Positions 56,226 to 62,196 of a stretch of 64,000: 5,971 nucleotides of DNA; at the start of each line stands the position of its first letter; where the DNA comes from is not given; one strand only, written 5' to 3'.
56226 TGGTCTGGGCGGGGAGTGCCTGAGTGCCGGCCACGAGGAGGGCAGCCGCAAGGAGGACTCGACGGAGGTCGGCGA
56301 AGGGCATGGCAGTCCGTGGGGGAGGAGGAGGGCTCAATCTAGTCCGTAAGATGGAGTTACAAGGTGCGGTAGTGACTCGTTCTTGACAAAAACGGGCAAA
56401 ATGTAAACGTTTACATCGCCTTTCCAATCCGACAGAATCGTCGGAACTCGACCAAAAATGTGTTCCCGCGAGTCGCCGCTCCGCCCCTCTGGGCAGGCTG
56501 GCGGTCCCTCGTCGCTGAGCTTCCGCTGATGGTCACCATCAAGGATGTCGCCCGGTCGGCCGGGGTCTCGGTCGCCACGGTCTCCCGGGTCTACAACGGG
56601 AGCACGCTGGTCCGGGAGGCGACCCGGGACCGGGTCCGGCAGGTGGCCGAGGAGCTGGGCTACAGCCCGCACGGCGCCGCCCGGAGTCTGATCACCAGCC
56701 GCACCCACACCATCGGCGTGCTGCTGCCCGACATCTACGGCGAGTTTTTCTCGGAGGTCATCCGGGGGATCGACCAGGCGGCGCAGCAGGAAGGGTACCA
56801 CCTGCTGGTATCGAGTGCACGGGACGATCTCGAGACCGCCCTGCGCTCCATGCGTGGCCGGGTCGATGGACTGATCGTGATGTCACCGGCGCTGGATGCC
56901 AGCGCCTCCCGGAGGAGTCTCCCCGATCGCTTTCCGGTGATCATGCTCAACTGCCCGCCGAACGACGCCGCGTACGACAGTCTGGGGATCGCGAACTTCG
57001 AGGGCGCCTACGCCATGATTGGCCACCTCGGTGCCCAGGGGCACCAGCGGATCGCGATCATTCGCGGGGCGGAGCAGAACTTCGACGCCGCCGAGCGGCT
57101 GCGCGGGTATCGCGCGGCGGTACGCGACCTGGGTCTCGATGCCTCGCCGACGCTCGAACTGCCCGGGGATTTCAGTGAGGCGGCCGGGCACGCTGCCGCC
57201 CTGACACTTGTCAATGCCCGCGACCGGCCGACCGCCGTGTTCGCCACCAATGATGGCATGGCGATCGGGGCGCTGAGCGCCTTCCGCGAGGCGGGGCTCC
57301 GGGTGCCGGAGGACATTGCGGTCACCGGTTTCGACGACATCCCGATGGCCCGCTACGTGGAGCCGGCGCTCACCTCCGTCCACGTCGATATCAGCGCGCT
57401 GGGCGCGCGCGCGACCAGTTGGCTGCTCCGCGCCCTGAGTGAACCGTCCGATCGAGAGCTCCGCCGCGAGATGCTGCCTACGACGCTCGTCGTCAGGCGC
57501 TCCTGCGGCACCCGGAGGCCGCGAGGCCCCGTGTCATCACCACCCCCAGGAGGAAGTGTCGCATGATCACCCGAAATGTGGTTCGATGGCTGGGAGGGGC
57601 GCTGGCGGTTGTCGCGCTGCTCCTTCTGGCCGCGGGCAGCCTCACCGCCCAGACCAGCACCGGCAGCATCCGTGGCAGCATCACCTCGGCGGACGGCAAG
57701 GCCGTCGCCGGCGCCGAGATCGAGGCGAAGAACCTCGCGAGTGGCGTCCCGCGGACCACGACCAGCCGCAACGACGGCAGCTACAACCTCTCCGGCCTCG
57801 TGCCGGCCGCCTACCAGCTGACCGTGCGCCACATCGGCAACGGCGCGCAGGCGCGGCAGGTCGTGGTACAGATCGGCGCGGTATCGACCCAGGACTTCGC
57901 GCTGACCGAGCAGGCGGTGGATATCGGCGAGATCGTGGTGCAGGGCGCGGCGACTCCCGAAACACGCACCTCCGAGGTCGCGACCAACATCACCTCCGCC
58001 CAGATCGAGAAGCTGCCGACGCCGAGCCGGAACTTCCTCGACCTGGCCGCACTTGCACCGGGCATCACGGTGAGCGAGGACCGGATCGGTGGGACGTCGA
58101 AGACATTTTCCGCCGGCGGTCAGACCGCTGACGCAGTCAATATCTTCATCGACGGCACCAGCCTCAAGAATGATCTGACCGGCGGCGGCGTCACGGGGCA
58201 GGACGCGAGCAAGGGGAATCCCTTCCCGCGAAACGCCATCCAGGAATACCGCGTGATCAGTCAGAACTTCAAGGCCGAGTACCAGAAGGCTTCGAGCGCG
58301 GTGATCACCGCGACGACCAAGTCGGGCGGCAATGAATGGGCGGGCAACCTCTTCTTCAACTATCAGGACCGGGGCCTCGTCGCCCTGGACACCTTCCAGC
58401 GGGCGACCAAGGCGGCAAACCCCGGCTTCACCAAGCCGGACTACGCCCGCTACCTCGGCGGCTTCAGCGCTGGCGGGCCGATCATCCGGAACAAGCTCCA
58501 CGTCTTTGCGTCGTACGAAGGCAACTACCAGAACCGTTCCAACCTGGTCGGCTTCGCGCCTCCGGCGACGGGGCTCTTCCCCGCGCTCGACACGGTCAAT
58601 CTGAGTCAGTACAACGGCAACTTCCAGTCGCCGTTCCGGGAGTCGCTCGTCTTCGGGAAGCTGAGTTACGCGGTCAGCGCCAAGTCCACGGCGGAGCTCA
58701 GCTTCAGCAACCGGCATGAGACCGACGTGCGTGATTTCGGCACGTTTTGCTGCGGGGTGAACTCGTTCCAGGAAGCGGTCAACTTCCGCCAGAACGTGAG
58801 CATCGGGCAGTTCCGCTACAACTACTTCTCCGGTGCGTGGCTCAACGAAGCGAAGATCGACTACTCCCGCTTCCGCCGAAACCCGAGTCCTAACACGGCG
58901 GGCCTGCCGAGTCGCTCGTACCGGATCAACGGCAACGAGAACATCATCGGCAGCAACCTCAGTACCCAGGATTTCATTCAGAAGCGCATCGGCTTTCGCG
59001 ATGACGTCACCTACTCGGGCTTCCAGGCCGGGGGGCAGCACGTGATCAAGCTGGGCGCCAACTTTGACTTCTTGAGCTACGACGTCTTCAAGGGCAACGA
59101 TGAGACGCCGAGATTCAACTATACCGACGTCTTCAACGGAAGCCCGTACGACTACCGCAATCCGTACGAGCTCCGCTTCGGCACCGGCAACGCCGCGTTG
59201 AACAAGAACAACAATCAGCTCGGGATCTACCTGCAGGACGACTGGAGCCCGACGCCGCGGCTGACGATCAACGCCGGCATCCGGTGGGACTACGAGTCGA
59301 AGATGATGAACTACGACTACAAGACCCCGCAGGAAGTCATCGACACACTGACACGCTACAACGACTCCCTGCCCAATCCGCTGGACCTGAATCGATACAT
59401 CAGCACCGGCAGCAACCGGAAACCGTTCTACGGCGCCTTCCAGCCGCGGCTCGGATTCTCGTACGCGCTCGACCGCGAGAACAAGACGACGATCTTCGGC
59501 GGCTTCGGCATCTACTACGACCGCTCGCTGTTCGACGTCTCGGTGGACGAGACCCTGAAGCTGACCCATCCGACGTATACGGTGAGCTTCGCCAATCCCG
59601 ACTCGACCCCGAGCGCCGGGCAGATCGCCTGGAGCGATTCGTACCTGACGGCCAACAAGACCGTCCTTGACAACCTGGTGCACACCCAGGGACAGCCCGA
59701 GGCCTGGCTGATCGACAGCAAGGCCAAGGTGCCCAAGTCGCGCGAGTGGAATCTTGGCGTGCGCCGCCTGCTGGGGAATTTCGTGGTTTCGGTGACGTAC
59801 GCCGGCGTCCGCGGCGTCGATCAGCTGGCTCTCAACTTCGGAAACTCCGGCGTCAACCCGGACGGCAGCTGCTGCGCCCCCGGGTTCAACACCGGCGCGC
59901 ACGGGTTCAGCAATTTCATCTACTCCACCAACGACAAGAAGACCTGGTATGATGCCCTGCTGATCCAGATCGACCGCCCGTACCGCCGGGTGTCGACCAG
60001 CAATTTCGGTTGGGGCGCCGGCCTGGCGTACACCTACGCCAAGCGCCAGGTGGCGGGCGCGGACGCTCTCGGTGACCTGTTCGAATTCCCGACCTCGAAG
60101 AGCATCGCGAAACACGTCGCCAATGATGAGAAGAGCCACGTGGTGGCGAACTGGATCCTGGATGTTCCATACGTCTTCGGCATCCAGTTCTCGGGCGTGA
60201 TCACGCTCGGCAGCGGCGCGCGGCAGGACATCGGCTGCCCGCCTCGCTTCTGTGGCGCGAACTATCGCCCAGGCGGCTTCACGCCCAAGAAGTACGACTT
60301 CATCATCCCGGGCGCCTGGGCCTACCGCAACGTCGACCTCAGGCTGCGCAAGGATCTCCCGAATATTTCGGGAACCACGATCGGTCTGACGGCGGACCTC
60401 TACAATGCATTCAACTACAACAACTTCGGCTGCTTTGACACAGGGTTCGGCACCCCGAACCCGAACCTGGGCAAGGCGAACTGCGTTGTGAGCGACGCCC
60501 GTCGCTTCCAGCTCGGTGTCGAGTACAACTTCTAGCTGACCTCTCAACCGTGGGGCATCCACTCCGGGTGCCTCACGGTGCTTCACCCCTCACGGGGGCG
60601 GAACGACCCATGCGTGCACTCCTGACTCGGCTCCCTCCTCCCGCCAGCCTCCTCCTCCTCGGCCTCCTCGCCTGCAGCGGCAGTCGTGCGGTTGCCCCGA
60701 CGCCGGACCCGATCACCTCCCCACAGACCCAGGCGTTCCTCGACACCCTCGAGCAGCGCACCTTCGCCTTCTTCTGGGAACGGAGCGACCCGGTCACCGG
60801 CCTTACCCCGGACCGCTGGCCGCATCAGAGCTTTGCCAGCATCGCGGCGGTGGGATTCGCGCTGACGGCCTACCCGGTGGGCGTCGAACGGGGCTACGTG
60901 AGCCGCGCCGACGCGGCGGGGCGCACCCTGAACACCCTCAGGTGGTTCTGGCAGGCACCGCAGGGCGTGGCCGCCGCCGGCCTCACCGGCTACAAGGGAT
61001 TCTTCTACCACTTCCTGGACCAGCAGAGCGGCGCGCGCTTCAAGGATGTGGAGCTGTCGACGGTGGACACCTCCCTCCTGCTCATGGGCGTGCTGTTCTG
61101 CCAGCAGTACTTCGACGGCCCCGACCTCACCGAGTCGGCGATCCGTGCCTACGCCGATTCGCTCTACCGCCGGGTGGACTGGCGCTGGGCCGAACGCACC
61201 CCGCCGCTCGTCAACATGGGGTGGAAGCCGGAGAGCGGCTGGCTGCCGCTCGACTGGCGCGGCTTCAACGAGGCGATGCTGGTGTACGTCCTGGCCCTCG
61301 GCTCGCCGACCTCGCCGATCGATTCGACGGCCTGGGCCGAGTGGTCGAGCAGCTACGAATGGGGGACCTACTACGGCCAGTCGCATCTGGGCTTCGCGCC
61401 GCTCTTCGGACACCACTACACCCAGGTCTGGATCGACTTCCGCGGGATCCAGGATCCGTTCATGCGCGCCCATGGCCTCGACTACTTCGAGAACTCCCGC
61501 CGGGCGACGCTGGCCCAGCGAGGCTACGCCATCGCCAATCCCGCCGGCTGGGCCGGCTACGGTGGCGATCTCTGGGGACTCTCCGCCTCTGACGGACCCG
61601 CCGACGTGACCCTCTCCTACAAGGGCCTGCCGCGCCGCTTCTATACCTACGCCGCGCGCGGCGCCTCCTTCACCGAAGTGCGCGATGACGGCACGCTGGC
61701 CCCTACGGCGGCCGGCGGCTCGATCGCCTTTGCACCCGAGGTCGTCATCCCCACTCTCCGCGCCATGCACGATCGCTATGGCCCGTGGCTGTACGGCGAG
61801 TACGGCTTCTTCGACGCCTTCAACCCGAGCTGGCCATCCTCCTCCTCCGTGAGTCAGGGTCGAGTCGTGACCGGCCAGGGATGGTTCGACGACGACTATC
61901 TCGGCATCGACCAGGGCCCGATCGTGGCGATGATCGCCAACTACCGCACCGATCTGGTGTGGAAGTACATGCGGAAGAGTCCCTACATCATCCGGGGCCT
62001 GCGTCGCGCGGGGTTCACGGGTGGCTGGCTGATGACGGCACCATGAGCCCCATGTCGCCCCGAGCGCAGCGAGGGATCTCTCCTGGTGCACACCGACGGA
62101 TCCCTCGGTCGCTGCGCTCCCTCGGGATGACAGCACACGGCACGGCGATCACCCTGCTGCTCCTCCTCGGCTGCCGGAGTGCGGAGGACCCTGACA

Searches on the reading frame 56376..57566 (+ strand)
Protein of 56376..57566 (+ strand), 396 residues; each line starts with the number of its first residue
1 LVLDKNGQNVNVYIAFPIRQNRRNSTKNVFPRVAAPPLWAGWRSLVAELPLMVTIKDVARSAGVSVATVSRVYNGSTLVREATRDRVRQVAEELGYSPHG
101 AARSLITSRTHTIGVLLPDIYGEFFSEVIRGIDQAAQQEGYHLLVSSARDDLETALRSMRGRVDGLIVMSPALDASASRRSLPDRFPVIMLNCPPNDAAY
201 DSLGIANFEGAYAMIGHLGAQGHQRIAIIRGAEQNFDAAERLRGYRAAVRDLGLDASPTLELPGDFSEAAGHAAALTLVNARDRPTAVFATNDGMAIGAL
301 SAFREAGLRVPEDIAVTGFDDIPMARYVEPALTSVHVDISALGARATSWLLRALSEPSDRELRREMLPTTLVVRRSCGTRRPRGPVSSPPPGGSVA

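Call 41: search_protein_families(library=pfam, proteins=[window:56376-57566:+], max_evalue=0.001)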
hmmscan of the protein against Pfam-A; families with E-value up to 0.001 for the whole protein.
window:56376-57566:+ (396 aa): 5 families
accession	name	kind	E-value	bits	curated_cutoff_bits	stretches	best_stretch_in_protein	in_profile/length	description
PF13377.12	Peripla_BP_3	-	1.5e-40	139.5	26.5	1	216-377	2-167/167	Periplasmic binding protein-like domain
PF00532.27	Peripla_BP_1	-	4.9e-24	85.7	22.2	1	110-363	1-268/281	Periplasmic binding proteins and sugar binding domain of LacI family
PF00356.27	LacI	-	1.2e-19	70.2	27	1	54-98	1-45/46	Bacterial regulatory proteins, lacI family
PF13407.12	Peripla_BP_4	-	2.4e-15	57.2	35.1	1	113-326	1-223/258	Periplasmic binding protein domain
PF01381.28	HTH_3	-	0.00012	22.5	23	1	51-98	8-52/55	Helix-turn-helix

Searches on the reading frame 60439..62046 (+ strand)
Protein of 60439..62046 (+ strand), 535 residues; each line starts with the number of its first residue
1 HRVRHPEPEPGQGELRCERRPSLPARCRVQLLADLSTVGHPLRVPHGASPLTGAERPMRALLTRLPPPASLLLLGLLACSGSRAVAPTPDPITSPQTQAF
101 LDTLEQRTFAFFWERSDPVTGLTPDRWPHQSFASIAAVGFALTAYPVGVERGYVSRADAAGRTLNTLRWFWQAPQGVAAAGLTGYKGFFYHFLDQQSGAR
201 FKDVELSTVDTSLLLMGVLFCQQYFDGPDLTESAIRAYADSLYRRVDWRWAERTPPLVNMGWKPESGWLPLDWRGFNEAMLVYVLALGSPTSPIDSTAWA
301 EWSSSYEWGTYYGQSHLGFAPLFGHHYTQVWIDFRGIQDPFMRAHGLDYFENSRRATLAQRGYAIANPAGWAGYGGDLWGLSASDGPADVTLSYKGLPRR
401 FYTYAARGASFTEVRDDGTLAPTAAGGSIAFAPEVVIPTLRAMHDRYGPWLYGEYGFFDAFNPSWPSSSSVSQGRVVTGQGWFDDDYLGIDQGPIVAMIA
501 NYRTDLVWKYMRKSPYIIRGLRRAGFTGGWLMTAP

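Call 41: search_protein_families(library=pfam, proteins=[window:60439-62046:+], max_evalue=0.001)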
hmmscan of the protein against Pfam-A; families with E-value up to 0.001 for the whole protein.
window:60439-62046:+ (535 aa): 1 family
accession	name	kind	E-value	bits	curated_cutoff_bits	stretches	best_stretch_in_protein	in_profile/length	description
PF10091.15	Glycoamylase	-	1.5e-79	267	27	1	271-515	2-221/221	Putative glucoamylase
